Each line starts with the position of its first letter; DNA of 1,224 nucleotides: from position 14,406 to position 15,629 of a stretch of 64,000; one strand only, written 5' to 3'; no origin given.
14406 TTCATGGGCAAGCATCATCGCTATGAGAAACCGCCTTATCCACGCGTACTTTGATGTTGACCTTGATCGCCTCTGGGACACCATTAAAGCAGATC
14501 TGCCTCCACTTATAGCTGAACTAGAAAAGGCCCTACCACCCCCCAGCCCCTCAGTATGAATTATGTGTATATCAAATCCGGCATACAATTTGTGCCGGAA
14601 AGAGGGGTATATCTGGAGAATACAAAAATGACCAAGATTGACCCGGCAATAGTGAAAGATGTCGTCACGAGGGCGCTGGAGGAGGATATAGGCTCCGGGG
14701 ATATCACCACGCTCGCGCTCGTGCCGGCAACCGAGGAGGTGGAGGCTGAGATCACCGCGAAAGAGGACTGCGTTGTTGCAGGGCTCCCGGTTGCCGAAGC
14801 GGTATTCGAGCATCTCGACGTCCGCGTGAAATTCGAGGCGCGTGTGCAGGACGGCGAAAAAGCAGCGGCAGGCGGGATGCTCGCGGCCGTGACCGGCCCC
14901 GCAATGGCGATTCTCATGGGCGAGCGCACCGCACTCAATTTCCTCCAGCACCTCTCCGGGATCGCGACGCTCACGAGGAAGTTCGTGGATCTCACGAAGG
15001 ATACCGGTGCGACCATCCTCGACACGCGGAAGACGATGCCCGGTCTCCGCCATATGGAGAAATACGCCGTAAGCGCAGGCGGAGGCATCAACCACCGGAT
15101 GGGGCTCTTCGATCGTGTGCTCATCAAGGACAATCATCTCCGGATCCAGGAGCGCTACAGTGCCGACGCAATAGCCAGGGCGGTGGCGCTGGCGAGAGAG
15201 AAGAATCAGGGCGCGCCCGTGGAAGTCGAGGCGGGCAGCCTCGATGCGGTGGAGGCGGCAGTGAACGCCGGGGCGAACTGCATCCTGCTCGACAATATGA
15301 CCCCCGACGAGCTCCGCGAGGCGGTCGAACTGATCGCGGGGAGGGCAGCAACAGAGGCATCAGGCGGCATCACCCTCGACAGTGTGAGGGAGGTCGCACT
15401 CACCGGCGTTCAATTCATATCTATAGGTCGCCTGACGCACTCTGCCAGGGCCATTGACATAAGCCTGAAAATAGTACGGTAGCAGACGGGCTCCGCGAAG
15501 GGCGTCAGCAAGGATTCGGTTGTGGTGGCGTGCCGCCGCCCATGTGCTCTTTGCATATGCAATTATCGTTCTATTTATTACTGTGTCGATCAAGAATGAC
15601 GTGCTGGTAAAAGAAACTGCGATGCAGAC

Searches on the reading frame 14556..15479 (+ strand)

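Call 65: search_protein_families(library=pfam, max_evalue=0.001, proteins=[window:14556-15479:+])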
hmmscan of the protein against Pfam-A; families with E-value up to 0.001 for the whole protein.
window:14556-15479:+ (308 aa): 2 families
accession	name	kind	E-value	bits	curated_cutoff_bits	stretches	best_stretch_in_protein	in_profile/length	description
PF01729.25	QRPTase_C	-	9.7e-53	178.8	23.1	1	136-305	1-169/169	Quinolinate phosphoribosyl transferase, C-terminal domain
PF02749.22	QRPTase_N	-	3.7e-24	85.2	27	1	49-134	1-82/82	Quinolinate phosphoribosyl transferase, N-terminal domain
